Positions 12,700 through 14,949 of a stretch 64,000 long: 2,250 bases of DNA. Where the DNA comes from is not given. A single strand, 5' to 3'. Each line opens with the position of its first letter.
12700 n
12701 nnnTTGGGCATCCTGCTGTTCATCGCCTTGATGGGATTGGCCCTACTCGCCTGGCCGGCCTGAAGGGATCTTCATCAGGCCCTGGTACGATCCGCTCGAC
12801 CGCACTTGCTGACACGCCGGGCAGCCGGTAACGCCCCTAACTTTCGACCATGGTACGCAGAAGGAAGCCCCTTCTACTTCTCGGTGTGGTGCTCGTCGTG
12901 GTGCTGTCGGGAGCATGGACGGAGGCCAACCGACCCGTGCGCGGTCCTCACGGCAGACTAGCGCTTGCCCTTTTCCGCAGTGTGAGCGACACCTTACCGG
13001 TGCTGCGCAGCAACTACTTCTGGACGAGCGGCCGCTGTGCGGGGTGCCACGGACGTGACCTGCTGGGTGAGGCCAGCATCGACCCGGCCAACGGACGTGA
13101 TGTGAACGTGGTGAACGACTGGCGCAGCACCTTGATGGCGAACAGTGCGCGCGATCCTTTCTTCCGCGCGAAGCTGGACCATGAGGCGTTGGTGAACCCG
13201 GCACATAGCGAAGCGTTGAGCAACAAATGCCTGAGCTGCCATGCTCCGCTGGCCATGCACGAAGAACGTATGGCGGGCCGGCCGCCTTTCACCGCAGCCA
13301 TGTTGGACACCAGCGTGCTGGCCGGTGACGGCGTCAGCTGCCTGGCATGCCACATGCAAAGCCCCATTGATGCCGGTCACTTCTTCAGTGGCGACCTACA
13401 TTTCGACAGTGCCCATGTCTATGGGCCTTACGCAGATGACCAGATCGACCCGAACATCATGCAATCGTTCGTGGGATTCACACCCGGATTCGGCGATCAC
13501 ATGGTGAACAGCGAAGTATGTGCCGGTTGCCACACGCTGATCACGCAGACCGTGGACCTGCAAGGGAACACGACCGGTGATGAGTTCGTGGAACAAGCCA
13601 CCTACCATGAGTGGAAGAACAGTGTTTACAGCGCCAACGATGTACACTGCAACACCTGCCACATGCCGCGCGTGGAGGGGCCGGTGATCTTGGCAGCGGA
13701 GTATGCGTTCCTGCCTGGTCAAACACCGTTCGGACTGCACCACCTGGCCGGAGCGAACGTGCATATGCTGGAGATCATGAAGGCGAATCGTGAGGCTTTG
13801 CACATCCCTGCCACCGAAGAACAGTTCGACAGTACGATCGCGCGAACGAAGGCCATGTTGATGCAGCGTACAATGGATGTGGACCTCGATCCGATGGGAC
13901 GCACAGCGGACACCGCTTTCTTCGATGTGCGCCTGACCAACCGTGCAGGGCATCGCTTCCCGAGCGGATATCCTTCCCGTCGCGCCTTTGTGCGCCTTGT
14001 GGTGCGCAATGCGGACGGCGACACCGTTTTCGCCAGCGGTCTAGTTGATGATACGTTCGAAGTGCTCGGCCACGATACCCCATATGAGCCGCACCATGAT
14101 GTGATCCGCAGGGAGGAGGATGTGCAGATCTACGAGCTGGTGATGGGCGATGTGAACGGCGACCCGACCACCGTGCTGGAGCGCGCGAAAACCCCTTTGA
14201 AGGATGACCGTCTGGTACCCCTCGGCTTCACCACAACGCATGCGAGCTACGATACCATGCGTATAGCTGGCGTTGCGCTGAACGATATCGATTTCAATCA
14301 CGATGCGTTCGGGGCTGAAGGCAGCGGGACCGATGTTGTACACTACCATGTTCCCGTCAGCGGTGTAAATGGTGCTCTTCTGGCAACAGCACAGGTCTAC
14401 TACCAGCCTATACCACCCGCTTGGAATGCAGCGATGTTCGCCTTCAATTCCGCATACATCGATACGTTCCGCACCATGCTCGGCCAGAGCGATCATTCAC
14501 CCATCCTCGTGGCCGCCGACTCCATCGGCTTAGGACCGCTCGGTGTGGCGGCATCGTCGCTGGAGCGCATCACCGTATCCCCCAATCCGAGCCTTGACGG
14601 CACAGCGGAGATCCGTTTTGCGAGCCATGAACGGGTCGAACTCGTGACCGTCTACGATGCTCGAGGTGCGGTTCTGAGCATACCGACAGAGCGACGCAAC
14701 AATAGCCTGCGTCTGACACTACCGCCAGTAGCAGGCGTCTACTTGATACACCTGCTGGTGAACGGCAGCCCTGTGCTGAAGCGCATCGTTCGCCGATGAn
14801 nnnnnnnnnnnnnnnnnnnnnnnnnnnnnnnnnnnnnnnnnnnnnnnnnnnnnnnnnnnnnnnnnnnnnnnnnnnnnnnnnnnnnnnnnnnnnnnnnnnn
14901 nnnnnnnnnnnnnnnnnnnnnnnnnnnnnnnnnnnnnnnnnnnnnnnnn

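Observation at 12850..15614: T9SS-exported pentaheme cytochrome translationally coupled to a MOSC molybdoenzyme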

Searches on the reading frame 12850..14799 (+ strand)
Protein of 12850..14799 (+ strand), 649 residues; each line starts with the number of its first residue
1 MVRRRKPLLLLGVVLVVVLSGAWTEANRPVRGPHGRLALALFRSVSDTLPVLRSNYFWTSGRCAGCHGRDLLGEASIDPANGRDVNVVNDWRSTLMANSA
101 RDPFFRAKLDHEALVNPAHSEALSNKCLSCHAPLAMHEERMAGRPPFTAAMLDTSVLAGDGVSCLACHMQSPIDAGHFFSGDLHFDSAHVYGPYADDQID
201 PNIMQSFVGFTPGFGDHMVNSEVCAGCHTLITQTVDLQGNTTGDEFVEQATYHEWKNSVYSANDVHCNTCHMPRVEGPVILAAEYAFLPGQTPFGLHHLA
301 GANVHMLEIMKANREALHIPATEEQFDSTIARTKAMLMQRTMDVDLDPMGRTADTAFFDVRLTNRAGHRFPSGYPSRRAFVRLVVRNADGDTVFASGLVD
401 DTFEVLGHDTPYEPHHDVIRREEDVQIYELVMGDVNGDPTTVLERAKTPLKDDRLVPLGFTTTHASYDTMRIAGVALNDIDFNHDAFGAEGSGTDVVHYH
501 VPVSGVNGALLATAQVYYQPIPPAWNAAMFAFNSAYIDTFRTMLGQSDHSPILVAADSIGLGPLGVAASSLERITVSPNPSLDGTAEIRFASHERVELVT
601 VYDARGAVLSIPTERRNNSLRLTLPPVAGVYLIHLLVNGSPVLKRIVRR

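Call 3: search_protein_families(library=pfam, proteins=[window:12850-14799:+], max_evalue=0.01)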
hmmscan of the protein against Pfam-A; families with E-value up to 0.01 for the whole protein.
window:12850-14799:+ (649 aa): 5 families
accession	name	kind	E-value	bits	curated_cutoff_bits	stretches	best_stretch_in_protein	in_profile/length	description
PF14522.11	Cytochrome_C7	-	4.1e-06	27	24.8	0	119-171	8-51/67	Cytochrome c7 and related cytochrome c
PF14537.11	Cytochrom_c3_2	-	3e-05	24.8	25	0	116-170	18-66/79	Cytochrome c3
PF22113.1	Mtrc-MtrF_II-IV_dom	-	9.4e-05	22.4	30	0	221-274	120-166/176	Outer membrane cytochrome MtrC/MtrF-like, domains II/IV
PF13442.11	Cytochrome_CBB3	-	0.0032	18.2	27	0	62-80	13-27/68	Cytochrome C oxidase, cbb3-type, subunit III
PF03264.19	Cytochrom_NNT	-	0.0098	16.1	24.1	0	83-169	83-165/174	NapC/NirT cytochrome c family, N-terminal region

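Call 4: search_protein_families(library=ncbifam, proteins=[window:12850-14799:+], max_evalue=0.01)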
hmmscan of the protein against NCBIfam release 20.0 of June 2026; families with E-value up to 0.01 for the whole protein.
window:12850-14799:+ (649 aa): 5 families
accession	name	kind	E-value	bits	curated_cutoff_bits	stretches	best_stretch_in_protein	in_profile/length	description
TIGR04183.1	Por_Secre_tail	domain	4.9e-07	29.6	23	1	576-647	1-70/72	T9SS type A sorting domain-containing protein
NF040886.1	cyt_C_like_Sec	equivalog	2.4e-06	26.4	250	1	352-395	293-337/423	multiheme c-type cytochrome (seleno)protein ExtKL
TIGR03507.1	decahem_SO1788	subfamily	0.00018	20.1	209.3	1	124-272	489-625/672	OmcA/MtrC family decaheme c-type cytochrome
TIGR03153.1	cytochr_NrfH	equivalog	0.00039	20.5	134.2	0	107-170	85-135/138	cytochrome c nitrite reductase small subunit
TIGR03508.1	decahem_SO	subfamily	0.0028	17.2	192.2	0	118-170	28-78/258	DmsE family decaheme c-type cytochrome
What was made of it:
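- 14569..14796 (+): T9SS type-A C-terminal sorting domain. TIGR04183 at 29.6 bits against a cutoff of 23 (call 4).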

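Call 5: find_homologous_proteins(query=window:12850-14799:+, max_evalue=0.001)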
Query window:12850-14799:+ (649 aa): 2583 proteins with E <= 0.001 among 8000 candidates; the best 120 are listed.
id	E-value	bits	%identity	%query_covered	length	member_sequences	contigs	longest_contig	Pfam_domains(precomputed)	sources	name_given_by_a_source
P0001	0.0e+0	1503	100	100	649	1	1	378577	PF14522.12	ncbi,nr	ncbi:MAG: T9SS type A sorting domain-containing protein [Flavobacteriales bacterium]|nr:T9SS type A 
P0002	0.0e+0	1252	82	100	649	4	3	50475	PF14537.12,PF14522.12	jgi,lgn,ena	-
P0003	0.0e+0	1188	78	100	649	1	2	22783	PF14522.12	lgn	-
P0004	0.0e+0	1172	77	99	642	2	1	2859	-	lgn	-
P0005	0.0e+0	1166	76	100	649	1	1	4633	PF14522.12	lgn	-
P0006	0.0e+0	1134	75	99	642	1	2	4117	PF14522.12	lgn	-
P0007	0.0e+0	1116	74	99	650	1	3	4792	-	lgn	-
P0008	0.0e+0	1115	74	99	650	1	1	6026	-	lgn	-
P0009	0.0e+0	1108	75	97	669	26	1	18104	PF14522.12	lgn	-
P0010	0.0e+0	1100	72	100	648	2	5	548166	PF14522.12,PF22113.2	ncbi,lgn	-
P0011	0.0e+0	1099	72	100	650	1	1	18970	PF14522.12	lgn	-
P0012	0.0e+0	1087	74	97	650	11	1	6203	PF14522.12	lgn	-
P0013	0.0e+0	1074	72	99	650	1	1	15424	PF14522.12,PF22113.2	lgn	-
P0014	0.0e+0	1071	72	97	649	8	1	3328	-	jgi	-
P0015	0.0e+0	1069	71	100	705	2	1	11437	-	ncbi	-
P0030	1.7e-298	1010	68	99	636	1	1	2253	PF18962.8,PF14522.12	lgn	-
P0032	7.8e-298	1007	67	99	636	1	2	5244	PF18962.8,PF14522.12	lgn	-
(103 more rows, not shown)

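Call 6: search_solved_structures(query=window:12850-14799:+, max_evalue=1, show_alignments=2)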
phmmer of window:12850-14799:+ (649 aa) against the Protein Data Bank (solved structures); distinct sequences matched with E-value up to 1: 3.
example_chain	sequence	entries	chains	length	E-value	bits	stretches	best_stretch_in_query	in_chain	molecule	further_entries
9wt8_A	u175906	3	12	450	0.12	13.8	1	356-395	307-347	Cytochrome c,Multiheme cytochrome c selenoprotein (MccSep)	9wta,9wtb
9wt9_A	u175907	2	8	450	0.15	13.5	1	356-395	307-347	Cytochrome c,Multiheme cytochrome c selenoprotein mutant (MccSep U325A) | Cytochrome c,Multiheme cytochrome c selenoprotein (MccSep)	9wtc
3ubr_A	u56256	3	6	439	0.17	13.3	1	249-278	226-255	Cytochrome c-552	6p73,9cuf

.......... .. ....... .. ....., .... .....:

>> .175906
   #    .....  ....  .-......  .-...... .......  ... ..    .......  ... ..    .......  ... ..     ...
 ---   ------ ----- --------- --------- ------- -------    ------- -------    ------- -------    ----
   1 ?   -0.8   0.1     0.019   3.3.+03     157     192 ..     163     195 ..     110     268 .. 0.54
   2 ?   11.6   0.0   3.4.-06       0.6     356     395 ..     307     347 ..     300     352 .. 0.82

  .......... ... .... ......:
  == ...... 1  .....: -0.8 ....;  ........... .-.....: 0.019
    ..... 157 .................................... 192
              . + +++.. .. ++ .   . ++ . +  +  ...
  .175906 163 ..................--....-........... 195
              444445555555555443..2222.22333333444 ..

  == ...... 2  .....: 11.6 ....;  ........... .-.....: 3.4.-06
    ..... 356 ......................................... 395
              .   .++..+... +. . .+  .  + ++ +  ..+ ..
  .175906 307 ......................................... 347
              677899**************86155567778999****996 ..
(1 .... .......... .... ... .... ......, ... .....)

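Call 19: find_related_loci(query=A1, collection=genome_contigs, flank=10000)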
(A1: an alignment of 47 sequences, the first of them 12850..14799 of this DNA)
Query A1 (649 aa) in genome_contigs; peptide patterns used: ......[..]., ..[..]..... (x = any residue, [..] = any of these).
598 stretches matched a pattern (row limit reached: there are more); 584 encode a relative of the query (tblastn E <= 1e-3); the best 80 are kept; 80 distinct loci.
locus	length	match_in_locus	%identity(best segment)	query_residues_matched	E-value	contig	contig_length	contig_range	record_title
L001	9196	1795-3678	76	22-649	0e+0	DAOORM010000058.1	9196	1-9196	MAG TPA_asm: Flavobacteriales bacterium isolate AMR_MDS_2545 NODE_9330_length_9196_cov_5.096051, whole genome shotgun se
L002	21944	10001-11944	72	2-649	0e+0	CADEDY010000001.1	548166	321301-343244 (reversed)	MAG: uncultured Bacteroidetes bacterium isolate Bacteroidetes sp. RBC078 genome assembly, contig: MAG078_1, whole genome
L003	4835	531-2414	74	22-649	0e+0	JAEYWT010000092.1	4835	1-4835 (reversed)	MAG: Bacteroidetes bacterium isolate OH_CBlB_283 k127_1767934, whole genome shotgun sequence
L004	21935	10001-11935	71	3-648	0e+0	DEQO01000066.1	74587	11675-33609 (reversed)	MAG TPA_asm: Flavobacteriales bacterium UBA3364 UBA3364_contig_2780, whole genome shotgun sequence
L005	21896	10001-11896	69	17-649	0e+0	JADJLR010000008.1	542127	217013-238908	MAG: Flavobacteriales bacterium isolate EsbW_18-Q3-R4-48_BAT3C.247 tig01101978-10-5425750, whole genome shotgun sequence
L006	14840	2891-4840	68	1-649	0e+0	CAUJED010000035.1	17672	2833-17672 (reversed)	MAG: Bacteroidota bacterium isolate KLAP38 genome assembly, contig: KLAP38_610929, whole genome shotgun sequence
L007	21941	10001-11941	68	1-649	0e+0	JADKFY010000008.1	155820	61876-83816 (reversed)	MAG: Flavobacteriales bacterium isolate Ribe_18-Q3-R11-54_BAT3C.418 tig00006134-10-1559440, whole genome shotgun sequenc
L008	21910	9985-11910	66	5-648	0e+0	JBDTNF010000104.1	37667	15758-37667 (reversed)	MAG: Flavobacteriales bacterium isolate cluster3_bin.144 NODE_2951_length_37667_cov_7.880145, whole genome shotgun seque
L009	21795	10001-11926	65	5-648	0e+0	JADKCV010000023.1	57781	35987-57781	MAG: Flavobacteriales bacterium isolate OdNE_18-Q3-R46-58_MAXAC.100_sub tig00018702-10-576850, whole genome shotgun sequ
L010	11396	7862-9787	64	5-648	0e+0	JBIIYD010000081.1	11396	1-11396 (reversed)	MAG: Flavobacteriales bacterium isolate ME2005-08-16_3300042507_group2_bin87 Rohwer_bin942_scaffold_4750_c1, whole genom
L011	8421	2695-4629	63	2-648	0e+0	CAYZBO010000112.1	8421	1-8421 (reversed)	MAG TPA_asm: uncultured Chryseobacterium sp. isolate SRP329715_co2_379 genome assembly, contig: NODE_14859_length_8421_c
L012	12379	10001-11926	63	5-649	0e+0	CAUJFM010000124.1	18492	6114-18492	MAG: Bacteroidota bacterium isolate KLAP54 genome assembly, contig: KLAP54_426180, whole genome shotgun sequence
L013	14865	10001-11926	62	5-648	0e+0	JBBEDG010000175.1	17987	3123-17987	MAG: Flavobacteriales bacterium isolate LejiaF_58_12 Lejia_F_4502_length_17987_cov_7, whole genome shotgun sequence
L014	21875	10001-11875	65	22-648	0e+0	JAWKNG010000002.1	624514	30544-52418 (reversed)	MAG: Flavobacteriales bacterium isolate AC1.1 AC1.1.fa-2, whole genome shotgun sequence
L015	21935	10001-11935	71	5-649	0e+0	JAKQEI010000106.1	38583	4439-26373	MAG: Bacteroidota bacterium isolate USDE_maxbin.097 k141_407499, whole genome shotgun sequence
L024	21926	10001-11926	59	3-648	0e+0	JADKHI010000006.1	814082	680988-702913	MAG: Flavobacteriales bacterium isolate Skiv_18-Q3-R9-52_BAT3C.268 tig01155366-10-8136800, whole genome shotgun sequence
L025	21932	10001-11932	58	1-648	0e+0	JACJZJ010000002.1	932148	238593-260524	MAG: Flavobacteriales bacterium isolate HK-STAS-BACT-61 HK-STAS-BACT-61_2, whole genome shotgun sequence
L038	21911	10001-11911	58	2-640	0e+0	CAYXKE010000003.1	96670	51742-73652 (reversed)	MAG TPA_asm: uncultured Chryseobacterium sp. isolate SRP268622_co1_586 genome assembly, contig: NODE_303_length_96670_co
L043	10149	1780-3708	64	4-648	0e+0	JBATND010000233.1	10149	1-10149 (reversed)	MAG: Flavobacteriales bacterium isolate MFD10487_ilm_asm_bin18 k127_97613, whole genome shotgun sequence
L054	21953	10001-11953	49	6-647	0e+0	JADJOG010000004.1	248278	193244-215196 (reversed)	MAG: Flavobacteriales bacterium isolate Fred_18-Q3-R57-64_BAT3C.352 tig00013640-10-2489860, whole genome shotgun sequenc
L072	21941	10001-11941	48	6-647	0e+0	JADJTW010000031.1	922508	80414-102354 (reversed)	MAG: Flavobacteriales bacterium isolate Hirt_18-Q3-R61-65_BATAC.102 tig01347803-10-9234390, whole genome shotgun sequenc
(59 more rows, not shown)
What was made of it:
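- Many of the related MAGs come from wastewater plants (record titles, call 19).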

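Call 23: search_protein_representatives(protein=window:12850-14574:+)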
Query: 575 residues. Proteins with E-value up to 0.001 (for the whole library): 2711; up to 1e-10: 1472; up to 1e-30: 546. The best 150 are listed.
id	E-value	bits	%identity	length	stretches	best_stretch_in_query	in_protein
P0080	2.0e-246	835.5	66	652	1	3-573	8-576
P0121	1.7e-165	568.3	48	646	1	30-562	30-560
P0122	9.7e-164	562.5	47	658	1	7-560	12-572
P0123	4.4e-163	560.3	50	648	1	32-563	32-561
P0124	5.3e-157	540.3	46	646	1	8-564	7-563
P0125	1.8e-156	538.5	49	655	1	49-554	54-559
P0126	4.6e-156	537.1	46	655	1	7-562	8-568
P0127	6.5e-155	533.4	47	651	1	23-559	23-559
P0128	6.9e-154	530.0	46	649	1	46-562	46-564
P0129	2.7e-149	514.8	49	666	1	50-566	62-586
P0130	4.1e-147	507.6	47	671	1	47-559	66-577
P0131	2.7e-145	501.6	45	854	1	8-559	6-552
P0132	4.4e-145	500.9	47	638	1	11-552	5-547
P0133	1.3e-144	499.4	47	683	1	8-567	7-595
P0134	1.1e-143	496.3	45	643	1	4-554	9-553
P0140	2.2e-132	459.0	44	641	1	48-568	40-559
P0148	1.5e-120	419.9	40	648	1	13-556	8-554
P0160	1.1e-106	374.2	38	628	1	51-559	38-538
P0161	2.1e-105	369.9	40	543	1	53-557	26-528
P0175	5.4e-94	332.2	36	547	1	56-560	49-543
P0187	4.4e-83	296.2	38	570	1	51-557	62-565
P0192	4.5e-81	289.6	39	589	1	54-559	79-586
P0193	1.5e-80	287.9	38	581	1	53-562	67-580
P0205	3.8e-76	273.3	38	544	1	56-558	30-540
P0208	6.1e-76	272.6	39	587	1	52-562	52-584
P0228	3.4e-73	263.6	38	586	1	52-562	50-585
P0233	2.4e-72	260.7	37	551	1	49-561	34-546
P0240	6.0e-72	259.4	35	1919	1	52-559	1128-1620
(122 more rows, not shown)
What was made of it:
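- Breadth: there are 2711 50%-identity cluster representatives, 546 of them below 1e-30 (call 23).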

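Call 26: list_cluster_members(proteins=[P0161, P0175, P0187, P0192, P0193, P0205, P0208, P0228, P0233, P0240])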
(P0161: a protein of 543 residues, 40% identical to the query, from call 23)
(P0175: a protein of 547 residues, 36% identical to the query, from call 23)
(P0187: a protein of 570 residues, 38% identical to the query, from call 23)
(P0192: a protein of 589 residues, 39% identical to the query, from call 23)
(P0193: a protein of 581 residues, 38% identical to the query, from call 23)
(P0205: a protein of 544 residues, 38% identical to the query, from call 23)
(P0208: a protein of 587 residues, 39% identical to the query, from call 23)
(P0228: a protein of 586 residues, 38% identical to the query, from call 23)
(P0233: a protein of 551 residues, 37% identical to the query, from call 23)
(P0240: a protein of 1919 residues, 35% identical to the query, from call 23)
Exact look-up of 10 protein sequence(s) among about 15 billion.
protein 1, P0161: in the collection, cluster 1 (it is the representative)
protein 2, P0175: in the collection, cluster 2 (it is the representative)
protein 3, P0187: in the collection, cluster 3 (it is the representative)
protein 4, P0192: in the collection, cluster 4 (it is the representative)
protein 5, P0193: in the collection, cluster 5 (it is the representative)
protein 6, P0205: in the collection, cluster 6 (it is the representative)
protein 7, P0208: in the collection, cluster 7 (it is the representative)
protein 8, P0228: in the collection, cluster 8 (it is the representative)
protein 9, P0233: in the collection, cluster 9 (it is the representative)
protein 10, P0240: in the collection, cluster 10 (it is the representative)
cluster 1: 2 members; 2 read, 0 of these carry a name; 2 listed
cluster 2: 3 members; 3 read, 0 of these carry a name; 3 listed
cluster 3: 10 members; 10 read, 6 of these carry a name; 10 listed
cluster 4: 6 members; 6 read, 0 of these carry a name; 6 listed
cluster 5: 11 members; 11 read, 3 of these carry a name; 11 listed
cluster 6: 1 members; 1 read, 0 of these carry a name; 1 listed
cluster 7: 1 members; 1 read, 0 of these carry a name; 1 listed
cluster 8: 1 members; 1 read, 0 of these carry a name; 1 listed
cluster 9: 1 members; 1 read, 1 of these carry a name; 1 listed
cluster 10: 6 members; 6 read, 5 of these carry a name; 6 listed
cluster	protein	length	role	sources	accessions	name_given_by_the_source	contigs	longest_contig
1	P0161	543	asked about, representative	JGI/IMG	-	-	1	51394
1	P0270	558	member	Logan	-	-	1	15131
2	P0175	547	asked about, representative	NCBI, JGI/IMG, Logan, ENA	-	-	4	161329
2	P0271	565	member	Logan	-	-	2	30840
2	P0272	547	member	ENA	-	-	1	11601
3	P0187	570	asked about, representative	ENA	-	-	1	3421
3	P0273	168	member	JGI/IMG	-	hypothetical protein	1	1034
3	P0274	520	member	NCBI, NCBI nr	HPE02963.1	MAG TPA: hypothetical protein PK326_13500 [Burkholderiaceae bacterium] | hypothetical protein [Burkholderiaceae bacterium]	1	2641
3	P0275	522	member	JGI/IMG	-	hypothetical protein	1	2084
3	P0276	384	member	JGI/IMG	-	hypothetical protein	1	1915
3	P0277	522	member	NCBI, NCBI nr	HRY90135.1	MAG TPA: hypothetical protein P5305_19810 [Rubrivivax sp.] | hypothetical protein [Rubrivivax sp.]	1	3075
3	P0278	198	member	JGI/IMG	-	hypothetical protein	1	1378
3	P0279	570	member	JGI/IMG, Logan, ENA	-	-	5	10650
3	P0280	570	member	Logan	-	-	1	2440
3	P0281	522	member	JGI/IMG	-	-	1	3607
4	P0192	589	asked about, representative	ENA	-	-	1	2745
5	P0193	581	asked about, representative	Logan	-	-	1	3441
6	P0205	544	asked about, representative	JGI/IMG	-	-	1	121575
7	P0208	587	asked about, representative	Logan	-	-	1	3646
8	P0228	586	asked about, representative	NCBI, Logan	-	-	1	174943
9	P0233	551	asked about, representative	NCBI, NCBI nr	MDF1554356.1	MAG: multiheme c-type cytochrome [Deferrisomatales bacterium] | multiheme c-type cytochrome [Deferrisomatales bacterium]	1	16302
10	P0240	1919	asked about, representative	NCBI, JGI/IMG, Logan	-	subtilisin-like proprotein convertase family protein/cytochrome c553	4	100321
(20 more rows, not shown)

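Call 47: find_encoding_contigs(protein=P0140, flank=6000, max_places=2)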
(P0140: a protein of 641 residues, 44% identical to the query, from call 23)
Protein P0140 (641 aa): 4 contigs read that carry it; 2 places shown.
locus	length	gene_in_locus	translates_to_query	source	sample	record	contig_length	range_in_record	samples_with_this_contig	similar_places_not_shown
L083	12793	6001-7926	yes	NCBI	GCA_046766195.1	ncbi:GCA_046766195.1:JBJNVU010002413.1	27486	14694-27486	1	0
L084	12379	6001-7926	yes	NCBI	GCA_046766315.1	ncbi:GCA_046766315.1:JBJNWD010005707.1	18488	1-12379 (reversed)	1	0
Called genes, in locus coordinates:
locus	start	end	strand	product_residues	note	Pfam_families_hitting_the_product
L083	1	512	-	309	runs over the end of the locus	PF09603:Fib_succ_major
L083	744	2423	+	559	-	PF01039:Carboxyl_trans, PF03255:ACCA (weak), PF06833:MdcE (faint), PF03255:ACCA (weak)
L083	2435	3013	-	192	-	PF02441:Flavoprotein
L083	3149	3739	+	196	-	PF03190:Thioredox_DsbH, PF13899:Thioredoxin_7, PF13098:Thioredoxin_2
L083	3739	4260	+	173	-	PF03190:Thioredox_DsbH, PF13899:Thioredoxin_7, PF13098:Thioredoxin_2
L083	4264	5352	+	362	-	PF02515:CoA_transf_3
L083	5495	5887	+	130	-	-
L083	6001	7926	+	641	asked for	PF14522:Cytochrome_C7 (faint), PF22113:Mtrc-MtrF_II-IV_dom (faint)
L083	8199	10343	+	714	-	PF00403:HMA, PF00122:E1-E2_ATPase, PF00702:Hydrolase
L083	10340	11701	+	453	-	-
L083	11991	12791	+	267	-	?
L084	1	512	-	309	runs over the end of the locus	PF09603:Fib_succ_major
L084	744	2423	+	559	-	PF01039:Carboxyl_trans, PF03255:ACCA (weak), PF06833:MdcE (faint), PF03255:ACCA (weak)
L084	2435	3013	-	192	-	PF02441:Flavoprotein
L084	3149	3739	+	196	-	PF03190:Thioredox_DsbH, PF13899:Thioredoxin_7, PF13098:Thioredoxin_2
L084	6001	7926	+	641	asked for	PF14522:Cytochrome_C7 (faint), PF22113:Mtrc-MtrF_II-IV_dom (faint)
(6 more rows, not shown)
